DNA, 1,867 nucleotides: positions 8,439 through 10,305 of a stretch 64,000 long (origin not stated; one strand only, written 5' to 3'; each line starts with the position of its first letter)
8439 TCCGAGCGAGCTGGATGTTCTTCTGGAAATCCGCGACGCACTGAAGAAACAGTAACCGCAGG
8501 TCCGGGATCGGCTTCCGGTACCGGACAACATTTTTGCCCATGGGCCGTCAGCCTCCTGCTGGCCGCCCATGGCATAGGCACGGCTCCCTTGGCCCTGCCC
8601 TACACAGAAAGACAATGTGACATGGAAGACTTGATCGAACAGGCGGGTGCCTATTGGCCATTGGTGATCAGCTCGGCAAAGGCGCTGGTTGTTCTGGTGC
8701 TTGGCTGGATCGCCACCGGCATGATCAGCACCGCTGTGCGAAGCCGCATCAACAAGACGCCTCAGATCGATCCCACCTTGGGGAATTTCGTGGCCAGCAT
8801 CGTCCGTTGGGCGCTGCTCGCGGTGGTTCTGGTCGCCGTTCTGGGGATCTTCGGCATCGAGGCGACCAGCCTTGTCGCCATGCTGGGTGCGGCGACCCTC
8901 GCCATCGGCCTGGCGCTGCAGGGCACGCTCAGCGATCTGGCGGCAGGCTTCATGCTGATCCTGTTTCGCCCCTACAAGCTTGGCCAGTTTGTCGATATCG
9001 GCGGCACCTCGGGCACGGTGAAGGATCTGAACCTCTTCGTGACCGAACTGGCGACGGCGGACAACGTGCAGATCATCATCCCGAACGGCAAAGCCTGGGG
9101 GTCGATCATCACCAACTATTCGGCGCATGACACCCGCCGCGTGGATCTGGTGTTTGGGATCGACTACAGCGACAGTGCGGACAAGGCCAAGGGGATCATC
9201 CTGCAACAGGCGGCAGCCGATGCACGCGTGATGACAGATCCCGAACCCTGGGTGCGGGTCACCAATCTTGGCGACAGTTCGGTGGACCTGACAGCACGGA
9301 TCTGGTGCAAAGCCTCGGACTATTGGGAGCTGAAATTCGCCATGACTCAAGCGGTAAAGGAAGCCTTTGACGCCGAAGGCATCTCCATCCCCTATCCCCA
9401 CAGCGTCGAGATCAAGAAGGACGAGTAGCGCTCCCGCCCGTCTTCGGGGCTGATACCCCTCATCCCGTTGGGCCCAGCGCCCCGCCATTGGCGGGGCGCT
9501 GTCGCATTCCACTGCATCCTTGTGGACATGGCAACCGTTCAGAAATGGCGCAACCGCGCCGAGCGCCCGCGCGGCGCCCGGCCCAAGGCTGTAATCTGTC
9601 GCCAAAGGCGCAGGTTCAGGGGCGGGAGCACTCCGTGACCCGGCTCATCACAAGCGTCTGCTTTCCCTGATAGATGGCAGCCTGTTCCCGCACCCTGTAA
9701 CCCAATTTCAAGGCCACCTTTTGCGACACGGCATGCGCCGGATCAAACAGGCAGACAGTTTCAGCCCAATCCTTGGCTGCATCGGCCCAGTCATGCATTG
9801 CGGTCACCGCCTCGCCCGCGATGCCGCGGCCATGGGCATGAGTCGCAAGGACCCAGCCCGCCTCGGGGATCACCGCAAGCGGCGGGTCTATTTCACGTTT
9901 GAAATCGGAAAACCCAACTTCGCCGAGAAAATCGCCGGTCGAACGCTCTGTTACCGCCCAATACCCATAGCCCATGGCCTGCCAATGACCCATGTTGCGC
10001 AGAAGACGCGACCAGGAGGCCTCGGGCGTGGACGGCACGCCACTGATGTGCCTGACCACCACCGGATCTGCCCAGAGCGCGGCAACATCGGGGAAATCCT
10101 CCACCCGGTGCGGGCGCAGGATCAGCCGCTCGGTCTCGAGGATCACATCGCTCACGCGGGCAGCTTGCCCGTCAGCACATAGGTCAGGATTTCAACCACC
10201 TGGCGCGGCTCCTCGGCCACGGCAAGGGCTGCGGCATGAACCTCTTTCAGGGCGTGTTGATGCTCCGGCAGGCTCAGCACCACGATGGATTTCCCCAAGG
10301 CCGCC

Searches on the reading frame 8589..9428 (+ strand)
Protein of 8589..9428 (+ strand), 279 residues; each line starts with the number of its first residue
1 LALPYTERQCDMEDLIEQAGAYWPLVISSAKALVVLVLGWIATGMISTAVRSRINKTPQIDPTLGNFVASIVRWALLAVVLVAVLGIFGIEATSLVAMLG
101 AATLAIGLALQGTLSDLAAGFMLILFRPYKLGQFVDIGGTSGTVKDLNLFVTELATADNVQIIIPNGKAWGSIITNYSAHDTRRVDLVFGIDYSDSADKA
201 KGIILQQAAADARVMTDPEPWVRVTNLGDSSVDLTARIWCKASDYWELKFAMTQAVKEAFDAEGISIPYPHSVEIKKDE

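Call 14: search_protein_families(library=pfam, proteins=[window:8589-9428:+])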
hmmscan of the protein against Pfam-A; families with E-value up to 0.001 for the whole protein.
window:8589-9428:+ (279 aa): 3 families
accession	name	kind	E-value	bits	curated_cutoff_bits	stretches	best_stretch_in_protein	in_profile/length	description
PF00924.24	MS_channel_2nd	-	1.1e-17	64.3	20.2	1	113-178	2-67/68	Mechanosensitive ion channel, beta-domain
PF21082.3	MS_channel_3rd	-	2.1e-14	54.1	21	1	185-267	1-88/88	Mechanosensitive ion channel MscS, C-terminal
PF21088.3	MS_channel_1st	-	3e-05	24.3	23.1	1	71-111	2-42/42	Mechanosensitive ion channel, transmembrane helices 2/3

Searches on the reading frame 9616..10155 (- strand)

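Call 14: search_protein_families(library=pfam, proteins=[window:9616-10155:-])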
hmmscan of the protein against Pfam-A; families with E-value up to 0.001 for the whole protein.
window:9616-10155:- (179 aa): 1 family
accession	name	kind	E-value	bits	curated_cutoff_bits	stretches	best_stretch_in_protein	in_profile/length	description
PF13302.13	Acetyltransf_3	-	1.6e-28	100.6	25.4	1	10-154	1-138/138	Acetyltransferase (GNAT) domain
